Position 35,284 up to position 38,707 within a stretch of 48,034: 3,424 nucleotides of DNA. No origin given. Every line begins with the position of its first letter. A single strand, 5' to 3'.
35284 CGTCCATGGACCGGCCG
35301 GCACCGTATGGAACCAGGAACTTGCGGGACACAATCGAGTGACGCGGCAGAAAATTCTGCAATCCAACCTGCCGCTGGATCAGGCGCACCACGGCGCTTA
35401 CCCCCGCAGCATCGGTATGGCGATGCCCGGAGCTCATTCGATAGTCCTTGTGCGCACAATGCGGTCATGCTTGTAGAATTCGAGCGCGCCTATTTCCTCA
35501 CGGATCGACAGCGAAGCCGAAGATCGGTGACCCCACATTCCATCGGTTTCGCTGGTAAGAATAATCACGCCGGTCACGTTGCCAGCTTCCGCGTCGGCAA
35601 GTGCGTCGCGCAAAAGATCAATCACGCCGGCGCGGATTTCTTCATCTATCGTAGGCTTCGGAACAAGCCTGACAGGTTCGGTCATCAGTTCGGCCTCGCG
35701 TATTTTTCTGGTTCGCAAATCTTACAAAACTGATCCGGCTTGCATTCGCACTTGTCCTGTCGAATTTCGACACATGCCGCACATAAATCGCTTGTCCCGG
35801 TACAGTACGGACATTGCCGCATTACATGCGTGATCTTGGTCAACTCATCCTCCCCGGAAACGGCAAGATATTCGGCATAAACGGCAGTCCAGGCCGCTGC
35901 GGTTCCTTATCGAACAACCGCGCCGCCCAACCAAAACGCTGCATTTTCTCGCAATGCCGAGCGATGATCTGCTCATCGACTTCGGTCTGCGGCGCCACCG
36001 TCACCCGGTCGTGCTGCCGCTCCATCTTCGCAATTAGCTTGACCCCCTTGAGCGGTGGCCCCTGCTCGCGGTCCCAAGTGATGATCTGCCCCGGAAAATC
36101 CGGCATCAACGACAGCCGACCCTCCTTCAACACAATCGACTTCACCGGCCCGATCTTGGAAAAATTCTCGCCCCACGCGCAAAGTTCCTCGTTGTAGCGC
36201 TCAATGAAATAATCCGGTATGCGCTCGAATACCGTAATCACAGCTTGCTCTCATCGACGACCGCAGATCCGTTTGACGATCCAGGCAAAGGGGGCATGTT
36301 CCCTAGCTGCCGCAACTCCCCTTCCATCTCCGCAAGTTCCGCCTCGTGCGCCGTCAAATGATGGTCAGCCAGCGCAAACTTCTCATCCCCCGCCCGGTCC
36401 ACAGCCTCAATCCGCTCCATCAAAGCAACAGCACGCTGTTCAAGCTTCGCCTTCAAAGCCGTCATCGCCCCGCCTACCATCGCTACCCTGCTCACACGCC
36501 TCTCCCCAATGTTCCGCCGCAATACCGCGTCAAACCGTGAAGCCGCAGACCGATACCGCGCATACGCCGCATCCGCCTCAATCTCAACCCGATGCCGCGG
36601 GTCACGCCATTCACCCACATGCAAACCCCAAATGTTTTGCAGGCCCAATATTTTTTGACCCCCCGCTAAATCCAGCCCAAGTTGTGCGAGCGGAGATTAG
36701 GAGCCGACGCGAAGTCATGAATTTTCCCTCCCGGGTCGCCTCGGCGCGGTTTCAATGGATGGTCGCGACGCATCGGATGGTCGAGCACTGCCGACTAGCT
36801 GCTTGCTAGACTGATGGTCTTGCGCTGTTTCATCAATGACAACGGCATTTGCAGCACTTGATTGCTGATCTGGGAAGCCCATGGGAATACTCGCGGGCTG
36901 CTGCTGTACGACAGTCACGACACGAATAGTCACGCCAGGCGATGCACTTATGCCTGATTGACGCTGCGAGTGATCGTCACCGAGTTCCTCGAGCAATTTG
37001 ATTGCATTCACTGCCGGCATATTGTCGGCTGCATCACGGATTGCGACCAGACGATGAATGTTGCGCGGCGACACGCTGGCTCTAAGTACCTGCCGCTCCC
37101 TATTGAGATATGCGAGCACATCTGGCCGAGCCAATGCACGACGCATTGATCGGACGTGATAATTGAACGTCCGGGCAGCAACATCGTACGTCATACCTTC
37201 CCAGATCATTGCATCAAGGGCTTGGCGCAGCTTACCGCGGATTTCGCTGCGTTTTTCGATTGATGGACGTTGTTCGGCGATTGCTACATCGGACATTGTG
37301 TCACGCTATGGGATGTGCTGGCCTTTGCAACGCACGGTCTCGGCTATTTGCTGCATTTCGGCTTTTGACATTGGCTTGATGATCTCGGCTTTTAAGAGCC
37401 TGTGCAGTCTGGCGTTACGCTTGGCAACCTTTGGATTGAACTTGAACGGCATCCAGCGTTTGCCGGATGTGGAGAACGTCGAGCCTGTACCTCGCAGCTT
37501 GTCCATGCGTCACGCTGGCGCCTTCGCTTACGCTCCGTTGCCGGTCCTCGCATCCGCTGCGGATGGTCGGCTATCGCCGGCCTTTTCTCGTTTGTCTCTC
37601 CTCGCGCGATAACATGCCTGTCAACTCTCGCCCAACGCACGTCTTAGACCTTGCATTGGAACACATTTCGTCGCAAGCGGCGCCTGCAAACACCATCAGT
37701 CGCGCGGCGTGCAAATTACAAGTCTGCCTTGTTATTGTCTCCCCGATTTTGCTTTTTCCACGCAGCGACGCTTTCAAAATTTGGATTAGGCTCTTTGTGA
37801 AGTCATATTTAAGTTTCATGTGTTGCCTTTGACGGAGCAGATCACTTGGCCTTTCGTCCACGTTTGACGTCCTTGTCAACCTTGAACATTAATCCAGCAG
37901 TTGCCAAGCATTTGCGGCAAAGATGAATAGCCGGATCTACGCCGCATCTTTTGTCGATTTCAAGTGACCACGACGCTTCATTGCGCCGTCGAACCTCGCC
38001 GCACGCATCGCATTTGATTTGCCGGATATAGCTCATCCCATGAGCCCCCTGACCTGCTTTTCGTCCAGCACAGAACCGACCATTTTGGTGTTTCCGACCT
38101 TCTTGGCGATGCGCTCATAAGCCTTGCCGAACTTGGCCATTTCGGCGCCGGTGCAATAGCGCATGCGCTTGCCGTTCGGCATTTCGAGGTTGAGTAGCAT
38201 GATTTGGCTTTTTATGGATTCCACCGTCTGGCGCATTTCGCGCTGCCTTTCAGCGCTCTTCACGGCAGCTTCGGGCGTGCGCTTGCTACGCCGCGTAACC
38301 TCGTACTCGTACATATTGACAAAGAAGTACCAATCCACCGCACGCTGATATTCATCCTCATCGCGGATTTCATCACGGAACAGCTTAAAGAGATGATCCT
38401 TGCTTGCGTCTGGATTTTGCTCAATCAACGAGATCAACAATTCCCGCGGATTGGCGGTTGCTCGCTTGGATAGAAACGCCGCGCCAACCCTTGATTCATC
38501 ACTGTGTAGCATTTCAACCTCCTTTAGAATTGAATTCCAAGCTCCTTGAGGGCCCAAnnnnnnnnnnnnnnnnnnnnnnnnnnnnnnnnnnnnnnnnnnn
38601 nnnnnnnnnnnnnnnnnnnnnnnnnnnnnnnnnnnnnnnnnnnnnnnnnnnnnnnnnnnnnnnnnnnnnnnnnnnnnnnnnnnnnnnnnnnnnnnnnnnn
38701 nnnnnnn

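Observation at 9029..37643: Strand-specific conserved motif (core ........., up to 18-21 nt) at every late-module boundary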

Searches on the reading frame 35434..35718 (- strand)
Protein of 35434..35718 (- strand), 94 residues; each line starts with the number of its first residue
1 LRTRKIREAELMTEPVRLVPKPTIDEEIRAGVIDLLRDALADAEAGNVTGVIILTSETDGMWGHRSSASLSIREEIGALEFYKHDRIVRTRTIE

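Call 29: search_protein_families(library=pfam, proteins=[window:35434-35718:-], max_evalue=1)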
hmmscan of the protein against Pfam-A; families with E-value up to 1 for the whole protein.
window:35434-35718:- (94 aa): 0 families

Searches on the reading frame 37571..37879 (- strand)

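Call 29: search_protein_families(library=pfam, proteins=[window:37571-37879:-], max_evalue=1)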
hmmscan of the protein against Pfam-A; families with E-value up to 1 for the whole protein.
window:37571-37879:- (102 aa): 1 family
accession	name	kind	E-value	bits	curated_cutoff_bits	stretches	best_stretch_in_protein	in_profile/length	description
PF03615.21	GCM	-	0.089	13.2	25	1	41-95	44-98/140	GCM motif protein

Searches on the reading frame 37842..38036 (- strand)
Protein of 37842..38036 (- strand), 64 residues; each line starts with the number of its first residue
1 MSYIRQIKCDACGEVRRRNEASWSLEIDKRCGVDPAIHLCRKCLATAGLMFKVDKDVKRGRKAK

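Call 29: search_protein_families(library=pfam, proteins=[window:37842-38036:-], max_evalue=1)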
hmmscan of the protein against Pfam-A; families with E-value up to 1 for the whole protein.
window:37842-38036:- (64 aa): 3 families
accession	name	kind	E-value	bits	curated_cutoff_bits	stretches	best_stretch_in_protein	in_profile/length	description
PF10621.14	FpoO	-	0.029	15.1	25.2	1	5-47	59-101/110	F420H2 dehydrogenase subunit FpoO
PF01363.27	FYVE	-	0.038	14.5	27.8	1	4-46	22-64/67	FYVE zinc finger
PF12172.15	zf-ChsH2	-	0.26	11.6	23.2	0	8-16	13-21/37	ChsH2, rubredoxin-like zinc ribbon domain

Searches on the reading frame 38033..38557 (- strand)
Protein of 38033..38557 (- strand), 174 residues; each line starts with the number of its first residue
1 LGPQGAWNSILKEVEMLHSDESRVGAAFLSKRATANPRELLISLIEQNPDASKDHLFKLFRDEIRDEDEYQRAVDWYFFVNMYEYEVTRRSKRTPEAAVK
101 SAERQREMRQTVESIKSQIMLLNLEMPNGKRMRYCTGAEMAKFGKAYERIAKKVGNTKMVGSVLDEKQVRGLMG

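Call 21: search_protein_families(library=pfam, proteins=[window:38033-38557:-], max_evalue=0.01)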
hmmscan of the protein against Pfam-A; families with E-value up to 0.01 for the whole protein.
window:38033-38557:- (174 aa): 0 families

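Call 23: search_protein_families(library=phrogs, proteins=[window:38033-38557:-], max_evalue=0.01)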
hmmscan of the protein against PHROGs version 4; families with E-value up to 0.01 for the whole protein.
window:38033-38557:- (174 aa): 0 families

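Call 29: search_protein_families(library=pfam, proteins=[window:38033-38557:-], max_evalue=1)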
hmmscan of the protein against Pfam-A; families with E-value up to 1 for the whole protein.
window:38033-38557:- (174 aa): 1 family
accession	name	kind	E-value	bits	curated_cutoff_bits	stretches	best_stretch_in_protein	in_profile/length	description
PF08928.15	PoNi_N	-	0.11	13.1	22.4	1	61-155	1-83/117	PoNe immunity protein (PoNi), N-terminal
